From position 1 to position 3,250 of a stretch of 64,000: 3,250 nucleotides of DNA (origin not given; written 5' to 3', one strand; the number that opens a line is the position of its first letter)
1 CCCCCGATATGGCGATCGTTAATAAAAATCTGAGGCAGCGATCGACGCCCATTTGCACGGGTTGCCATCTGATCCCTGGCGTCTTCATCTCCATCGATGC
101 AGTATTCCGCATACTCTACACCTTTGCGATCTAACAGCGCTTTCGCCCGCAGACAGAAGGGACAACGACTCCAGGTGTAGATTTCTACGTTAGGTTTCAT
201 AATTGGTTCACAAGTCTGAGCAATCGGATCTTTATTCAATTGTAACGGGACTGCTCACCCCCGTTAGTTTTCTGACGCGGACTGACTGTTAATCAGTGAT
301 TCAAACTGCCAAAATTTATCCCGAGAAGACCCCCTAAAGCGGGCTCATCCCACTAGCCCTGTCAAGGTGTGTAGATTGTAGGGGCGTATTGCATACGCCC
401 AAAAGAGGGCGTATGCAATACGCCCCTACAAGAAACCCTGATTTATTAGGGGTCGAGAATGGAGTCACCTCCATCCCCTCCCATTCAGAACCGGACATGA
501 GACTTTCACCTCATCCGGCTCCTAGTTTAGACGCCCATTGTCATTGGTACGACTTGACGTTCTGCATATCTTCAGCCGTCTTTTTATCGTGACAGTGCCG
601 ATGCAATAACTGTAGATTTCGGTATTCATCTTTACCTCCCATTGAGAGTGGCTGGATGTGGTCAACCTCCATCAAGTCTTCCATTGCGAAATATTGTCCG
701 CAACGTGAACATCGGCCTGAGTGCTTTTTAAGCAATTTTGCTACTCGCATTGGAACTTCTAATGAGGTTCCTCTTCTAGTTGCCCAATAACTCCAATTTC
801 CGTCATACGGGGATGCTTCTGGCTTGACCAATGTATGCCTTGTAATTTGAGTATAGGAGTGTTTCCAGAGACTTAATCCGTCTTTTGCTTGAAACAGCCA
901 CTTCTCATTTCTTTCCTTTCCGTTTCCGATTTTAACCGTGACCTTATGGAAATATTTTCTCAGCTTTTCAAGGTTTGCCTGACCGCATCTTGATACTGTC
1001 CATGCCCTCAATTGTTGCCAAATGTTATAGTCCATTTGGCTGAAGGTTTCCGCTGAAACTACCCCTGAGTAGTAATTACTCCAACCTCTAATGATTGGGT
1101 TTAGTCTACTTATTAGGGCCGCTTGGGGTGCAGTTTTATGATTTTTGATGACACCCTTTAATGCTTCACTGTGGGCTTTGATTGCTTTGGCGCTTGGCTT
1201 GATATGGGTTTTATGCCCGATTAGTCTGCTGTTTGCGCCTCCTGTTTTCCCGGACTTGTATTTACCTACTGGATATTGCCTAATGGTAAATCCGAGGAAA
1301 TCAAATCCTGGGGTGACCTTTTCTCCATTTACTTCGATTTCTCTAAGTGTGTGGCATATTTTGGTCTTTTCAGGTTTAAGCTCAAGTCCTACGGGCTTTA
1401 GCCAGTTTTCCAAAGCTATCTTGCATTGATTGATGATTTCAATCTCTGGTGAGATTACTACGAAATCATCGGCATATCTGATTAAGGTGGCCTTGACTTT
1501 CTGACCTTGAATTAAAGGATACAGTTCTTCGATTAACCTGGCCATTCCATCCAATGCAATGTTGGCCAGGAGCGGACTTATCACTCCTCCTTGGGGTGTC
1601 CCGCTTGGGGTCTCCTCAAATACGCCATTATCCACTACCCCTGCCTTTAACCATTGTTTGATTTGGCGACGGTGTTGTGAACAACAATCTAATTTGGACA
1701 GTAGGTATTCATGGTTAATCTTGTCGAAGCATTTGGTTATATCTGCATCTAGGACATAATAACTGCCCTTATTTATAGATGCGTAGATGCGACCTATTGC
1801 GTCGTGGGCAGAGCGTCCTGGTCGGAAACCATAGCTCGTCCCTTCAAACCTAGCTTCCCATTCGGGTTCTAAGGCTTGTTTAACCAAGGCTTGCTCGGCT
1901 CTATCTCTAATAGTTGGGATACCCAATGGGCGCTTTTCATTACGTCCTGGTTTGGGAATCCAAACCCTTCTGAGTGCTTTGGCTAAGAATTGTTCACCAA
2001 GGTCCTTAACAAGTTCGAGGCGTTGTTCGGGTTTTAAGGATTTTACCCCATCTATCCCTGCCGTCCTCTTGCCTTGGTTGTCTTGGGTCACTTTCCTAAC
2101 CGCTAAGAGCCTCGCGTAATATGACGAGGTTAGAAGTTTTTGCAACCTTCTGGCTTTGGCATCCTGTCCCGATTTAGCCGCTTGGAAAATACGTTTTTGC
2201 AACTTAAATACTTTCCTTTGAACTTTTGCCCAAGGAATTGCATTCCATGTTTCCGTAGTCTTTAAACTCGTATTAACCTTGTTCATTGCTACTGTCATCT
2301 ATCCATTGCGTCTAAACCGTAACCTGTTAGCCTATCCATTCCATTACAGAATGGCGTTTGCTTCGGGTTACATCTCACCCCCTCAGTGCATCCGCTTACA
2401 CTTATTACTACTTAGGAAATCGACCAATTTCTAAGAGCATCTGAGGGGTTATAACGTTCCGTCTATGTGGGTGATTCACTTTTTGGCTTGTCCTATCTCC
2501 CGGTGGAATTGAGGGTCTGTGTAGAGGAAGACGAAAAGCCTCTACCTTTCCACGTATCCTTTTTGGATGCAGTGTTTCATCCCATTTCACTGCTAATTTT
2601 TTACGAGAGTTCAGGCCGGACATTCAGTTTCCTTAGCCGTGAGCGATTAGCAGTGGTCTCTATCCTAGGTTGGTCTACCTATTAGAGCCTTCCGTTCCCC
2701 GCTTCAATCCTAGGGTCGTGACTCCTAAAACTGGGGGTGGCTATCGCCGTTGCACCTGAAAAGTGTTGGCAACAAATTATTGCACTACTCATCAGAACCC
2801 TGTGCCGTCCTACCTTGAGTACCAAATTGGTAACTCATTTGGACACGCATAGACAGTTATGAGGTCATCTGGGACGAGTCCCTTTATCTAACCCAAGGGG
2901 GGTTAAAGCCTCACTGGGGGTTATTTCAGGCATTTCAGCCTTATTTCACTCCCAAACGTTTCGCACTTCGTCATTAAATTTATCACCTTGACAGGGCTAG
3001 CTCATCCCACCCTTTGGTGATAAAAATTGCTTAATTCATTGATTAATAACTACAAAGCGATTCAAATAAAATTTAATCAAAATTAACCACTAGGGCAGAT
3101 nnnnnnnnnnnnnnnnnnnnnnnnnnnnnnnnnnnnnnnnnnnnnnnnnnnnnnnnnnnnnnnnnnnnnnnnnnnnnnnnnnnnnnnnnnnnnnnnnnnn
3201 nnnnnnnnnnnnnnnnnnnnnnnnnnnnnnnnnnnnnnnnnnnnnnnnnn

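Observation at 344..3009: Group II intron retrohomed into a miniature inverted-repeat element (nested mobile elements with intact TSD)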

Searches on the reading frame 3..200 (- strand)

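Call 51: search_protein_families(library=pfam, proteins=[window:3-200:-], max_evalue=0.01)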
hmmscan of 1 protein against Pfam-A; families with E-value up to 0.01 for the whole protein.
window:3-200:- (66 aa): 3 families
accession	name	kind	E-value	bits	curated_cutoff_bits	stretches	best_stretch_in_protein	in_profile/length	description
PF00462.30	Glutaredoxin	-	3e-22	79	22.9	1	5-65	1-60/60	Glutaredoxin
PF13409.12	GST_N_2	-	1.6e-05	25.8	25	1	13-62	2-53/70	Glutathione S-transferase, N-terminal domain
PF13417.12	GST_N_3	-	0.00028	21.6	22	1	8-62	2-54/75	Glutathione S-transferase, N-terminal domain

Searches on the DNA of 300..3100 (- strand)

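Call 34: search_dna_similar(query=window:445-2966:-, collection=plasmids, mode=near, max_rows=20)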
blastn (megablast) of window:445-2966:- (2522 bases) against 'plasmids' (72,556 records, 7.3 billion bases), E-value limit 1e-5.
Records with a match: 1; places in all: 1; records where one place covers at least 80% of the query: 0.
Best place of each record, by identity: >=99% 1.
By first word of the organism name: Aneurinibacillus 1.
By predicted mobility (MOB-suite, as given by PLSDB): non-mobilizable 1.
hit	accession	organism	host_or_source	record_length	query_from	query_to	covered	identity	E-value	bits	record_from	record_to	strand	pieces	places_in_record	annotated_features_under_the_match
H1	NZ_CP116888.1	Aneurinibacillus sp. Ricciae_BoGa-3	whole organism,Plant material,Lab grown ...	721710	604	636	1%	100.0%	4e-6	62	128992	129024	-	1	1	none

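Call 39: search_rna_families(source=window, start=300, end=3100, threshold=evalue, max_evalue=1, show_alignments=2)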
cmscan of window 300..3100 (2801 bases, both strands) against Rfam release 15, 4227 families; matches with E-value up to 1: 4.
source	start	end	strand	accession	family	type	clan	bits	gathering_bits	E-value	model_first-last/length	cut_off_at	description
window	445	523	-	RF00029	Intron_gpII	Intron;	-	58.2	40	3.3e-10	1-77/77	no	Group II catalytic intron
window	484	523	-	RF04357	Plastid-ndhA-ndhB-2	Intron;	CL00155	55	53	4e-11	2-41/41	no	Plastid-ndhA-ndhB-2 group II-D5 intron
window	487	521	-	RF04336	Plastid-petD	Intron;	-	36.8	65.5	1.8e-05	10-44/47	no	Plastid-petD group II-D5 intron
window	381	427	-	RF04292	mir-379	Gene; miRNA;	CL00149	27.5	56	0.0037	1-64/64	no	mir-379 microRNA precursor family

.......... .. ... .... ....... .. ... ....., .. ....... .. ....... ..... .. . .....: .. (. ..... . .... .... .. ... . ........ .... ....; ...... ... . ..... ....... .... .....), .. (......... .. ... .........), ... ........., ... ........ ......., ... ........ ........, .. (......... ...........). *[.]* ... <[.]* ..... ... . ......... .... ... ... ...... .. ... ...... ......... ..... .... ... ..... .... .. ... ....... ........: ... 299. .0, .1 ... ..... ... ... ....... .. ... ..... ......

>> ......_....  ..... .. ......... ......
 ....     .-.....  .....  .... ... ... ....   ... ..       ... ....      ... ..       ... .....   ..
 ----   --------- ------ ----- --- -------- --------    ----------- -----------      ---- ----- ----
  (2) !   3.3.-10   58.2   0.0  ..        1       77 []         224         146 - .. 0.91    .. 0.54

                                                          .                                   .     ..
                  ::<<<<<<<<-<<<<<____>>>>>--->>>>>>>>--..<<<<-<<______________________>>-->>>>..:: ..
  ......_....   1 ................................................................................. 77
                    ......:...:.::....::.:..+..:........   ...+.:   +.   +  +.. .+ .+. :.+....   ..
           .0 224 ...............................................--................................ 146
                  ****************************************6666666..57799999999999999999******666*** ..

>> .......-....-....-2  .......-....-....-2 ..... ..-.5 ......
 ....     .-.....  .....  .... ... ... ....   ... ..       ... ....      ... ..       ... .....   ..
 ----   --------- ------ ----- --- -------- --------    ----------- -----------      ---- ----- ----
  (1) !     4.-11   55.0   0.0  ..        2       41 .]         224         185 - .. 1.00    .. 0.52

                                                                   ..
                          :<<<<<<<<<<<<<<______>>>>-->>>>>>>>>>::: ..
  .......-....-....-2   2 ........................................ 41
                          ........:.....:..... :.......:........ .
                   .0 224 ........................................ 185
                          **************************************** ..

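Call 60: search_rna_families(sources=[L002, L003, L004, L036, L006, L007, L009, L025, L008, L010, L011, L014, L024, L027, L028, L033, L019, L020], threshold=gathering)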
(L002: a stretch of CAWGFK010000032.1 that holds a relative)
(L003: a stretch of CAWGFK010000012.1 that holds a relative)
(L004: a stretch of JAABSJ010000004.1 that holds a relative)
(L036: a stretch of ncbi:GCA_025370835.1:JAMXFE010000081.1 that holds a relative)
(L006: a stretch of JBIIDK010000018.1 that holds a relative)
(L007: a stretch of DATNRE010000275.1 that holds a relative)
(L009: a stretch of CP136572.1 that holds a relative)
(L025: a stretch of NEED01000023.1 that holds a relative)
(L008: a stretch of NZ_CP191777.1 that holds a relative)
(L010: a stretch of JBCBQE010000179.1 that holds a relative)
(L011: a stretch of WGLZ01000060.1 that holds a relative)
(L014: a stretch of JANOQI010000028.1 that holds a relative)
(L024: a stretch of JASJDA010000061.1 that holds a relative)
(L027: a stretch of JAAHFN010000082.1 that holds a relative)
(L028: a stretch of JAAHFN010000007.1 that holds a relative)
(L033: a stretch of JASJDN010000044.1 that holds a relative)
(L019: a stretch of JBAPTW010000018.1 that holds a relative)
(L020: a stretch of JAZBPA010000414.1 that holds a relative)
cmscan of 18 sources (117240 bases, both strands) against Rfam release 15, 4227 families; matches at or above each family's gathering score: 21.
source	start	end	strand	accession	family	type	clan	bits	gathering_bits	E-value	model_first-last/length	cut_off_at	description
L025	4762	4835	+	RF00005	tRNA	Gene; tRNA;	CL00001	68.3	29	1.6e-12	1-71/71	no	tRNA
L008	4803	4881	+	RF00029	Intron_gpII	Intron;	-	64.1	40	5e-10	1-77/77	no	Group II catalytic intron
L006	5048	5108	-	RF04353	Plastid-psbN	Cis-reg;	-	61.7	50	2.7e-08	1-61/61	no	Plastid-psbN 5UTR RNA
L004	4770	4848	+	RF00029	Intron_gpII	Intron;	-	59.1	40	8.2e-09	1-77/77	no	Group II catalytic intron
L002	3641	3719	+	RF00029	Intron_gpII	Intron;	-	57.5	40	2.1e-08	1-77/77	no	Group II catalytic intron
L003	4776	4854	+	RF00029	Intron_gpII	Intron;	-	57.5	40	2.1e-08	1-77/77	no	Group II catalytic intron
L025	4160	4238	+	RF00029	Intron_gpII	Intron;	-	57.5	40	2e-08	1-77/77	no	Group II catalytic intron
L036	2707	2746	+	RF04357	Plastid-ndhA-ndhB-2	Intron;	CL00155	57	53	4.4e-10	2-41/41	no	Plastid-ndhA-ndhB-2 group II-D5 intron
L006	4754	4832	+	RF00029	Intron_gpII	Intron;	-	56.9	40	2.9e-08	1-77/77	no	Group II catalytic intron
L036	2707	2785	+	RF00029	Intron_gpII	Intron;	-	56.5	40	3.5e-08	1-77/77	no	Group II catalytic intron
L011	2540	2616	+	RF00029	Intron_gpII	Intron;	-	56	40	4.9e-08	1-77/77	no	Group II catalytic intron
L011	2539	2579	+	RF04357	Plastid-ndhA-ndhB-2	Intron;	CL00155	55.1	53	1.6e-09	1-41/41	no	Plastid-ndhA-ndhB-2 group II-D5 intron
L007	2688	2766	+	RF00029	Intron_gpII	Intron;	-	54.7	40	1e-07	1-77/77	no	Group II catalytic intron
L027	4662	4740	+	RF00029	Intron_gpII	Intron;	-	54.1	40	1.4e-07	1-77/77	no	Group II catalytic intron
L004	4770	4809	+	RF04357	Plastid-ndhA-ndhB-2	Intron;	CL00155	54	53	3.3e-09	2-41/41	no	Plastid-ndhA-ndhB-2 group II-D5 intron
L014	3831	3907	+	RF00029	Intron_gpII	Intron;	-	53.6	40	1.9e-07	1-77/77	no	Group II catalytic intron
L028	4709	4787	+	RF00029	Intron_gpII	Intron;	-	53.1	40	2.5e-07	1-77/77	no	Group II catalytic intron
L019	2462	2538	+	RF00029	Intron_gpII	Intron;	-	51.4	40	6.6e-07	1-77/77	no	Group II catalytic intron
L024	4842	4914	+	RF00029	Intron_gpII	Intron;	-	43.3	40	6.3e-05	1-77/77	no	Group II catalytic intron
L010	4720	4796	+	RF00029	Intron_gpII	Intron;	-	42.7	40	8.6e-05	1-77/77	no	Group II catalytic intron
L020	3212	3288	+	RF00029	Intron_gpII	Intron;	-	41.5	40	0.00017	1-77/77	no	Group II catalytic intron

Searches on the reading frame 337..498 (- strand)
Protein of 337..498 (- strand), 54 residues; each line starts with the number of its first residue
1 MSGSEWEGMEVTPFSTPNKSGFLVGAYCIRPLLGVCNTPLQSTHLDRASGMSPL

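Call 72: list_cluster_members(proteins=[window:337-498:-, window:389-589:+, window:413-589:+, window:337-474:-])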
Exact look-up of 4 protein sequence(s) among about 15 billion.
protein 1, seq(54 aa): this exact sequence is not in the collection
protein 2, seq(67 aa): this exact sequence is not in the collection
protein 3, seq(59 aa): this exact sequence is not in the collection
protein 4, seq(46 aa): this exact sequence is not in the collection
